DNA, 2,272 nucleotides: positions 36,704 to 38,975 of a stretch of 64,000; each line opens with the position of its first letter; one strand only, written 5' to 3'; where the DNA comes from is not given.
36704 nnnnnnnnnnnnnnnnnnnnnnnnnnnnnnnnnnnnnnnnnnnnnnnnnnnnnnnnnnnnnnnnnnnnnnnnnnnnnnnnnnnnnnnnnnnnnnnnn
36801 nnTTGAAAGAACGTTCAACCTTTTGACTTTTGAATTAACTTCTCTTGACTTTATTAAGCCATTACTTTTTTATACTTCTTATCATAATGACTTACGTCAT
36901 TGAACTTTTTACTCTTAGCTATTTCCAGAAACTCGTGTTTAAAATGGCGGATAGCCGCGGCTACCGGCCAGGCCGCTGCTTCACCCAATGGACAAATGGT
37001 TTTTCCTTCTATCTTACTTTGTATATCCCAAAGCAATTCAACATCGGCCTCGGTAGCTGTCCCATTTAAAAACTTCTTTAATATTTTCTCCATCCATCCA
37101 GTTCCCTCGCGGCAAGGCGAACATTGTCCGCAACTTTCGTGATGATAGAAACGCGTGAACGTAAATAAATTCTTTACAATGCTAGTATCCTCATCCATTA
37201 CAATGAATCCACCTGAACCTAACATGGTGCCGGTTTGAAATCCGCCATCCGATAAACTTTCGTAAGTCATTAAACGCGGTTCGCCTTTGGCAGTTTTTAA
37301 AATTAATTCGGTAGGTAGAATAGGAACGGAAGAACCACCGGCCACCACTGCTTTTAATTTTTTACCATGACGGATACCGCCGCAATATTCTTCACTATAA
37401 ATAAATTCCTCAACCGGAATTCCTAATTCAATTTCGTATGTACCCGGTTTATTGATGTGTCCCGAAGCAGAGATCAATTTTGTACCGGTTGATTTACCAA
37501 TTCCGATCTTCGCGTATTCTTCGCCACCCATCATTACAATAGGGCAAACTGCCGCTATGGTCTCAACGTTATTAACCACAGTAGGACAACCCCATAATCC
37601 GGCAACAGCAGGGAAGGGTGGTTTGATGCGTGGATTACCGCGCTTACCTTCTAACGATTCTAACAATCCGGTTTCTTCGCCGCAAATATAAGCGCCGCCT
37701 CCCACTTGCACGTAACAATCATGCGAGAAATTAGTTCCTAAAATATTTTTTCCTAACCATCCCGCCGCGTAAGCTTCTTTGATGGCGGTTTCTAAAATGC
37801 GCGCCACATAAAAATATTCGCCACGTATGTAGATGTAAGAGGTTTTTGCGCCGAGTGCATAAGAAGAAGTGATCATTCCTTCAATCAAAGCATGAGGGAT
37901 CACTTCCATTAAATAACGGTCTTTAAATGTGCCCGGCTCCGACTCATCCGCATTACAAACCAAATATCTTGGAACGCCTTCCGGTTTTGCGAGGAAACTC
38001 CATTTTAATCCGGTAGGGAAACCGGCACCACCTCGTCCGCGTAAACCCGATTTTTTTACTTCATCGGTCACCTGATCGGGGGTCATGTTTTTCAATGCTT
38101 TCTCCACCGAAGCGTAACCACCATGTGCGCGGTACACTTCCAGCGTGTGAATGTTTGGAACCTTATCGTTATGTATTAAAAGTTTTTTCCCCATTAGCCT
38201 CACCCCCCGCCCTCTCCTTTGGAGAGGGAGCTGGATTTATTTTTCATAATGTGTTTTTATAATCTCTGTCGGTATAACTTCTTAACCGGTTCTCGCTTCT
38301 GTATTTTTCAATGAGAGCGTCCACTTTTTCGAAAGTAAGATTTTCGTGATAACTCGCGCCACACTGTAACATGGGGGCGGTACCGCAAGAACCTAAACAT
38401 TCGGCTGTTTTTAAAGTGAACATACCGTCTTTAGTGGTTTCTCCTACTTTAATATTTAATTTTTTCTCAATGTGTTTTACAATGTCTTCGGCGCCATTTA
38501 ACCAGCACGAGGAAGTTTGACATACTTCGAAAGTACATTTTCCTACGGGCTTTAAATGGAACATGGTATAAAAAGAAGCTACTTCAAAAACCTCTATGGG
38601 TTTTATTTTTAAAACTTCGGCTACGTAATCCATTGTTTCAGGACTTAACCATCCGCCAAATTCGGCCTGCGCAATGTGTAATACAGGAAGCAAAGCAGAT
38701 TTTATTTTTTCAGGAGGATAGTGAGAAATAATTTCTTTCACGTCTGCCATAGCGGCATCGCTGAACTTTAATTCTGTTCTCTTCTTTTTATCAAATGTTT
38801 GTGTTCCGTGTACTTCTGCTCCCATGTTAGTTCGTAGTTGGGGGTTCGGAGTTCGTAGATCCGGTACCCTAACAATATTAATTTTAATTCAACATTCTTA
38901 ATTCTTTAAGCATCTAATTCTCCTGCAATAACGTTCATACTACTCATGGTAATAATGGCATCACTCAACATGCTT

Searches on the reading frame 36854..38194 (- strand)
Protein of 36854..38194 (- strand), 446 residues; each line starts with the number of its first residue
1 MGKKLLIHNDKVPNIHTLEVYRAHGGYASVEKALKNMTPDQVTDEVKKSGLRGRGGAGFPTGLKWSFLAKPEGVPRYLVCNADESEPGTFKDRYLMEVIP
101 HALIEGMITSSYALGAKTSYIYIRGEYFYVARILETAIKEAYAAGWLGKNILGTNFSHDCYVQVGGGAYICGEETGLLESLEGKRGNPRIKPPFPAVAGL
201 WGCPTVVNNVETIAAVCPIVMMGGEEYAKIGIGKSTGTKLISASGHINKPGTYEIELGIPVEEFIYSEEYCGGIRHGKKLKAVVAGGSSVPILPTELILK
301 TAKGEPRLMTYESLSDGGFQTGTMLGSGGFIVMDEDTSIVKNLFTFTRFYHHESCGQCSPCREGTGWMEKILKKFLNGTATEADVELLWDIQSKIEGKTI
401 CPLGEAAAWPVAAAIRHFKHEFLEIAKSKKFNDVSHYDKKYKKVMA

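Call 71: search_protein_families(library=pfam, proteins=[window:36854-38194:-], max_evalue=0.00001)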
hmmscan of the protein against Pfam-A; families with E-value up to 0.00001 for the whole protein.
window:36854-38194:- (446 aa): 3 families
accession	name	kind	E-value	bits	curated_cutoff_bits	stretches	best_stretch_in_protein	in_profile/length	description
PF01512.22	Complex1_51K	-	7.2e-47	159.5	31.2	1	46-216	1-148/150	Nuo51 FMN-binding domain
PF10589.14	NADH_4Fe-4S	-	9.2e-31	106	23.5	1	345-423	5-83/85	NADH-ubiquinone oxidoreductase-F iron-sulfur binding region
PF22461.2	SLBB_2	-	1.5e-06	28.7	27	1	240-298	2-60/79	SLBB domain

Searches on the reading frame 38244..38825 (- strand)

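Call 71: search_protein_families(library=pfam, proteins=[window:38244-38825:-], max_evalue=0.00001)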
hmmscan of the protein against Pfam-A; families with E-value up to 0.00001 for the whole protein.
window:38244-38825:- (193 aa): 1 family
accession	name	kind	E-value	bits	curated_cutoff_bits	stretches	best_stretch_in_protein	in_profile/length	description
PF01257.25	2Fe-2S_thioredx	-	9.9e-55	184.8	24.8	1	29-176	1-145/145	Thioredoxin-like [2Fe-2S] ferredoxin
